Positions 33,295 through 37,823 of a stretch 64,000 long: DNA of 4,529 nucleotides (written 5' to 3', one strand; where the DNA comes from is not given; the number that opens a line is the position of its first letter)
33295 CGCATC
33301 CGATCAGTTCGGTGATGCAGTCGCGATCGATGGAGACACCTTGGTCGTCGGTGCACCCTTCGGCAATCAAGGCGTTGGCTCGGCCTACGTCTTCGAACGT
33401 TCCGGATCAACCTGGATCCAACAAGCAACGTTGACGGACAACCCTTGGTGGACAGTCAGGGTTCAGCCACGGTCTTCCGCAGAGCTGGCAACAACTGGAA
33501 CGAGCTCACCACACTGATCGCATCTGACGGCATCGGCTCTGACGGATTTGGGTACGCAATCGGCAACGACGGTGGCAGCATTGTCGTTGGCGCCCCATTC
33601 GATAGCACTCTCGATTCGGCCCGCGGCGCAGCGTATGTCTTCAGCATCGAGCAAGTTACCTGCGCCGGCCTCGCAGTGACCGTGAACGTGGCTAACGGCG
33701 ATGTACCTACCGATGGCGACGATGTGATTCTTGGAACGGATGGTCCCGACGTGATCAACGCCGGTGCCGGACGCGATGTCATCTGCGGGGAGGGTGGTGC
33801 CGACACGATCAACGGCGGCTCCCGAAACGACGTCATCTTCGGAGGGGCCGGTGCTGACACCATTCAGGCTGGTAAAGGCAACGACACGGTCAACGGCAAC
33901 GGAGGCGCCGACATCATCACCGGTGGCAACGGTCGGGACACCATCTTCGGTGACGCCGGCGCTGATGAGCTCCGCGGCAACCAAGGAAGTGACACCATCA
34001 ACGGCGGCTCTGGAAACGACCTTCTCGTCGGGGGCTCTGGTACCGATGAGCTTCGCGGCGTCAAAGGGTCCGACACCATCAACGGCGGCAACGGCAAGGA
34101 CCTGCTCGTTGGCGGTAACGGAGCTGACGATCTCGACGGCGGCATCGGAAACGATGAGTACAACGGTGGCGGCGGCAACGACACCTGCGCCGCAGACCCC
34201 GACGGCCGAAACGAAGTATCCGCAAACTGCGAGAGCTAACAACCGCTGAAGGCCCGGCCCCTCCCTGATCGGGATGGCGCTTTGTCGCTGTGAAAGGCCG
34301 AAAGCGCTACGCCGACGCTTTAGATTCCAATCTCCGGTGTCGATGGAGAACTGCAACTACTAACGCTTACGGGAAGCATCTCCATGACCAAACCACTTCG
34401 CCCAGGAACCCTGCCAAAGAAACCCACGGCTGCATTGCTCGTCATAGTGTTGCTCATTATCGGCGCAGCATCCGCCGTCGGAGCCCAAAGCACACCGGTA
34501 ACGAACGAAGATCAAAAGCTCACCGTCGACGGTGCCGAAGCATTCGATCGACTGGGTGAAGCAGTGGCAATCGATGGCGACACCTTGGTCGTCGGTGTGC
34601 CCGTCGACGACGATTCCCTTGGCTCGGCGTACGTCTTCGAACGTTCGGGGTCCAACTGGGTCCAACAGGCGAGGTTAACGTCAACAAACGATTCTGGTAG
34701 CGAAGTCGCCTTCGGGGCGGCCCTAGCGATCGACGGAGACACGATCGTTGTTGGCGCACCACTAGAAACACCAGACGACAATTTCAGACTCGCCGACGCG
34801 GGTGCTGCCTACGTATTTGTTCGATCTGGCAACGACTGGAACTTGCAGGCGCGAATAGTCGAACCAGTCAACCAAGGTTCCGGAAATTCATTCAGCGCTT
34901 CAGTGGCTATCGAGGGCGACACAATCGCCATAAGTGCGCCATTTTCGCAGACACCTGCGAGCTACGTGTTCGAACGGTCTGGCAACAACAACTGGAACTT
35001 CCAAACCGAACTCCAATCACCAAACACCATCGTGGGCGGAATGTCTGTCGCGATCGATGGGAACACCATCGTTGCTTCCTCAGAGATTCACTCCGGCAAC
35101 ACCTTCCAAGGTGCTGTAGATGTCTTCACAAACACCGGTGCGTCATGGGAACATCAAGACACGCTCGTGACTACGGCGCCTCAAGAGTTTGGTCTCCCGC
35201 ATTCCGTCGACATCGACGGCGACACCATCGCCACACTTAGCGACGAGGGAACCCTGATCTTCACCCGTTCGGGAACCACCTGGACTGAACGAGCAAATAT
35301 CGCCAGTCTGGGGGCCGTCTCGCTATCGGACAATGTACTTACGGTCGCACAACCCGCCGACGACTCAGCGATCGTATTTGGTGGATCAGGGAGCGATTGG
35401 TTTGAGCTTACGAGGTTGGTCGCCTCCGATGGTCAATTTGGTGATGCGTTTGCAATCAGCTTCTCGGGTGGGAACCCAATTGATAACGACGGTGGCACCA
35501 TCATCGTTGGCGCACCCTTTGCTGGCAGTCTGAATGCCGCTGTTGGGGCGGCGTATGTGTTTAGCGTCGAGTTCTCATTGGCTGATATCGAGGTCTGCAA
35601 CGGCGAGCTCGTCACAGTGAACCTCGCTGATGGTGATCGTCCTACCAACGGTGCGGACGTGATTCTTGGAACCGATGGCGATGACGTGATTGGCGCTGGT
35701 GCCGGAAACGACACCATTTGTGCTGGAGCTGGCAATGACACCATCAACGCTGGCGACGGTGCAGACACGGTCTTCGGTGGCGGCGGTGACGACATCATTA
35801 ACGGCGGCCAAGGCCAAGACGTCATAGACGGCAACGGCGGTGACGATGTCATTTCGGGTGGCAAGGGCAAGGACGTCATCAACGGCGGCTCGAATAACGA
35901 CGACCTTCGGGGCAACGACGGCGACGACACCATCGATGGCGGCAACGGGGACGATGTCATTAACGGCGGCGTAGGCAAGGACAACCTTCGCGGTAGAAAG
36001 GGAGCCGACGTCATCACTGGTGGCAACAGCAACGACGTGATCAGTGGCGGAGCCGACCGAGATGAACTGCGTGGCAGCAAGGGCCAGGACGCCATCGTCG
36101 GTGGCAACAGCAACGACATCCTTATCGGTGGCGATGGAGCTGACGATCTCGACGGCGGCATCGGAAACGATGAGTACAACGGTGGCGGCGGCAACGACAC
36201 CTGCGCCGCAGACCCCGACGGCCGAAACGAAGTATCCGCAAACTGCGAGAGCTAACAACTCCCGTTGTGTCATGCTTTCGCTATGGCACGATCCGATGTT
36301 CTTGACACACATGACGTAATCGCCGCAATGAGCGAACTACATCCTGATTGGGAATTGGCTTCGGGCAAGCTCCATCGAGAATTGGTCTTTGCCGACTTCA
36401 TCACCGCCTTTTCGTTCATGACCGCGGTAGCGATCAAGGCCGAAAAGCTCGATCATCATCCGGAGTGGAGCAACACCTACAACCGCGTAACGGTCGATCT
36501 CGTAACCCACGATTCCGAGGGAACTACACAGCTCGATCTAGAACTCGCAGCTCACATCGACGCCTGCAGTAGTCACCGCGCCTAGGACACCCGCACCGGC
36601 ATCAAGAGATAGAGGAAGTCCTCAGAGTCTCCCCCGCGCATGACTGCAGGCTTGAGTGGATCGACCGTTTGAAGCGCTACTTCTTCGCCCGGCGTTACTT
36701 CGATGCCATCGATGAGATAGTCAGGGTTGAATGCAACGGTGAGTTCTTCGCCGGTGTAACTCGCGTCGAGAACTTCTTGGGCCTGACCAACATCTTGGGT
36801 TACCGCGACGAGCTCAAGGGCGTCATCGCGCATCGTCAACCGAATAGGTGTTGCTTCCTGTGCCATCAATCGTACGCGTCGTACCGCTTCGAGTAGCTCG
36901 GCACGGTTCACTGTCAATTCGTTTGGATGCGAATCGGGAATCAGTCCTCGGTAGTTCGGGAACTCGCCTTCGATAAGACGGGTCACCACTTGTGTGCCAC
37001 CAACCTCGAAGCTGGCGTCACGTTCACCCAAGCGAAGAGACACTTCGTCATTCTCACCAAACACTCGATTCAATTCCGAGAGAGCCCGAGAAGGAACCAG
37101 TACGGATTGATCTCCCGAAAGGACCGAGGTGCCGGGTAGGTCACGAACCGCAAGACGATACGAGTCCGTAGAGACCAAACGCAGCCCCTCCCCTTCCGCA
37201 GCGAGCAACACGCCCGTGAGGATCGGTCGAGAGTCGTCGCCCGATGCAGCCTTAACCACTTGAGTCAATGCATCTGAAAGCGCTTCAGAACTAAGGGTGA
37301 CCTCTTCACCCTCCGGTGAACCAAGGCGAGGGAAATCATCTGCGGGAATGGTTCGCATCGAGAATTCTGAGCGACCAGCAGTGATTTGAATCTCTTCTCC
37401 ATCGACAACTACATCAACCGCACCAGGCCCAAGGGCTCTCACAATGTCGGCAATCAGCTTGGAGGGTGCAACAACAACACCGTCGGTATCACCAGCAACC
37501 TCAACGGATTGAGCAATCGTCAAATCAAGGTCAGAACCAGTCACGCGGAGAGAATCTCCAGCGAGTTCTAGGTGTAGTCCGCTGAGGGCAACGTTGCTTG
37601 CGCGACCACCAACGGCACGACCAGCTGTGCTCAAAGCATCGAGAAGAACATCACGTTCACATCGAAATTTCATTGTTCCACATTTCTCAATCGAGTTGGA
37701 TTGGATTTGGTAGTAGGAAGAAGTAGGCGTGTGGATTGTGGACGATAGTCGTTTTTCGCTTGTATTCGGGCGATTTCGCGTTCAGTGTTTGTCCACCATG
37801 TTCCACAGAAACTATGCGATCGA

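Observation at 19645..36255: Tandem array of eight paralogous secreted FG-GAP propeller + RTX beta-roll genes (plus a relic)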

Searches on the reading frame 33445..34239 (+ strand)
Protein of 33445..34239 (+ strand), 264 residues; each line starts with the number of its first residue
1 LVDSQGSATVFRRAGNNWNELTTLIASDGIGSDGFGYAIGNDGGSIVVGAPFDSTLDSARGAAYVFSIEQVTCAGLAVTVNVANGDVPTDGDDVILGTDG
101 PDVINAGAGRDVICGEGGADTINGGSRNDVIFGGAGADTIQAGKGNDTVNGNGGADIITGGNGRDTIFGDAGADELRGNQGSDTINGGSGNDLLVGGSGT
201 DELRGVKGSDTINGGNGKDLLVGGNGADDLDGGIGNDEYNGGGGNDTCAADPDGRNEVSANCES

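Call 4: search_protein_families(library=pfam, proteins=[window:33445-34239:+], max_evalue=0.01)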
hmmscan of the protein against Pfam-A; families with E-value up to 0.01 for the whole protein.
window:33445-34239:+ (264 aa): 2 families
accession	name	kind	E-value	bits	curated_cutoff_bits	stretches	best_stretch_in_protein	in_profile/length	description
PF00353.25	HemolysinCabind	-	1.2e-35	121.4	23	5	124-158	2-36/36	RTX calcium-binding nonapeptide repeat (4 copies)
PF14312.12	FG-GAP_2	-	2.8e-11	43.9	23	1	18-66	1-49/49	FG-GAP repeat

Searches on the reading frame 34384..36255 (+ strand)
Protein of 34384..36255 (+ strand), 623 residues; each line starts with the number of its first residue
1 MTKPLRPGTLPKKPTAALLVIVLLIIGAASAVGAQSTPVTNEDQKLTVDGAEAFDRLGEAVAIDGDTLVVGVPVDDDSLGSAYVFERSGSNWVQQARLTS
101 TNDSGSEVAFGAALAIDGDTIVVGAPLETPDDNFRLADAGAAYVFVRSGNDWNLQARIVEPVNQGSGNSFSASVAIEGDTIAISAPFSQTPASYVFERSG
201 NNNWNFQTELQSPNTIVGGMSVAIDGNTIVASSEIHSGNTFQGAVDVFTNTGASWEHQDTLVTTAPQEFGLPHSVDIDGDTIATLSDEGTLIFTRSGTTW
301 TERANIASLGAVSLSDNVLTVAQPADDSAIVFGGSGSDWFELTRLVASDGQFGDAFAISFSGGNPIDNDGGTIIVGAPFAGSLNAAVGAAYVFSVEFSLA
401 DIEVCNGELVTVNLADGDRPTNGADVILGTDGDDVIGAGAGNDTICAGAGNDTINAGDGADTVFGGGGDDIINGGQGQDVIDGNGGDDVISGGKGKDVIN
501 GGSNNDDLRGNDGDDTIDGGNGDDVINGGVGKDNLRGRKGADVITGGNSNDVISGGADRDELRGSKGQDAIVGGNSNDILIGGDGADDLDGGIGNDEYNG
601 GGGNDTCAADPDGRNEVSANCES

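Call 4: search_protein_families(library=pfam, proteins=[window:34384-36255:+], max_evalue=0.01)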
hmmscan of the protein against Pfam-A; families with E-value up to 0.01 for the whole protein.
window:34384-36255:+ (623 aa): 2 families
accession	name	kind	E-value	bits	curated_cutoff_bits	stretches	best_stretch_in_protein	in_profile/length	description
PF00353.25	HemolysinCabind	-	5.3e-35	119.4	23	7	448-481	3-36/36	RTX calcium-binding nonapeptide repeat (4 copies)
PF14312.12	FG-GAP_2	-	3.4e-33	114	23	4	41-85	2-49/49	FG-GAP repeat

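Call 5: search_protein_families(library=ncbifam, proteins=[window:34384-36255:+], max_evalue=0.01)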
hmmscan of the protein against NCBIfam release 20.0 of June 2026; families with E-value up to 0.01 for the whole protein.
window:34384-36255:+ (623 aa): 7 families
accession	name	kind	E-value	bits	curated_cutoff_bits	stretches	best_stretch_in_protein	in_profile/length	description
NF033943.0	RTX_toxin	subfamily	1.4e-24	86.4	1000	2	409-538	672-802/930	RTX family hemolysin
NF046115.1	Ca_rpt_SMc04171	equivalog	1.5e-20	73.8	625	3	472-543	417-488/574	SMc04171 family calcium-binding repeat protein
NF033203.1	entero_EhxA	exception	1.3e-17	63.3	2000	2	487-606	711-830/997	enterohemolysin EhxA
NF053766.1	ZapA_metallo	exception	7.5e-11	41.7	940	4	422-470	337-385/483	ZapA family metalloprotease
NF050046.1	PueAB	exception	4.4e-09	35.3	670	2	420-472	365-417/616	polyurethane esterase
NF035945.1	Zn_serralysin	subfamily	9.1e-09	35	500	1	501-554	324-377/462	serralysin family metalloprotease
NF052454.1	BtaGlycanEglC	equivalog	0.0024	16.8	700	0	464-499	104-139/459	endo-1,3-1,4-beta-glycanase EglC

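Call 39: find_encoding_contigs(protein=window:34384-36252:+, flank=10000, max_places=6)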
Protein window:34384-36252:+ (623 aa): no gene with exactly this product is on record in the collection.

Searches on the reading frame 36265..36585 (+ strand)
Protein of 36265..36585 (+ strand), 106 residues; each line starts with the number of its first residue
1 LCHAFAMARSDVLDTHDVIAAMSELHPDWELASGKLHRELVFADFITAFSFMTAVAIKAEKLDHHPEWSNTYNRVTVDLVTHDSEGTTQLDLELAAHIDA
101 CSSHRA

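Call 48: search_protein_families(library=pfam, proteins=[window:36265-36585:+], max_evalue=0.00001)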
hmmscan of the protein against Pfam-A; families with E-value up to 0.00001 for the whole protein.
window:36265-36585:+ (106 aa): 1 family
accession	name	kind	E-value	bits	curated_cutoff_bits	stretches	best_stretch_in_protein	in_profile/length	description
PF01329.24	Pterin_4a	-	9.2e-28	96.6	26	1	13-100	3-90/91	Pterin 4 alpha carbinolamine dehydratase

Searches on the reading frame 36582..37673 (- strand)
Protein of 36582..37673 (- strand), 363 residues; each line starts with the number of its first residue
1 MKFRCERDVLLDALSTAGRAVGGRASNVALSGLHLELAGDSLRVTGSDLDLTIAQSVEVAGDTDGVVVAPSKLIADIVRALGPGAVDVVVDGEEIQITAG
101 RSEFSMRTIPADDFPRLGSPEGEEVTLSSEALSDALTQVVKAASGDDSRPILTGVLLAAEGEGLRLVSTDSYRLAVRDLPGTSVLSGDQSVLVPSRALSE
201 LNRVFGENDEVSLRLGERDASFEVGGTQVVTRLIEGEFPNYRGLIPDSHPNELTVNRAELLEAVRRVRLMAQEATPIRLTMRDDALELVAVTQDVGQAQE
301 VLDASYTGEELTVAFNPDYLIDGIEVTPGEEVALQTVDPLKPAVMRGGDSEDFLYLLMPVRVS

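Call 9: search_protein_families(library=pfam, proteins=[window:36582-37673:-], max_evalue=0.001)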
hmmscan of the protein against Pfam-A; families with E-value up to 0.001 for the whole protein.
window:36582-37673:- (363 aa): 3 families
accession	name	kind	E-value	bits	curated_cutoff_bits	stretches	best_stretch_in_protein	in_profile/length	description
PF00712.24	DNA_pol3_beta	-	1.6e-38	132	24.4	2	1-117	1-119/120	DNA polymerase III beta subunit, N-terminal domain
PF02767.21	DNA_pol3_beta_2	-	4.2e-32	111.3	27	1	127-240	2-116/116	DNA polymerase III beta subunit, central domain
PF02768.20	DNA_pol3_beta_3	-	2.1e-28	99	27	1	244-361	3-121/121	DNA polymerase III beta subunit, C-terminal domain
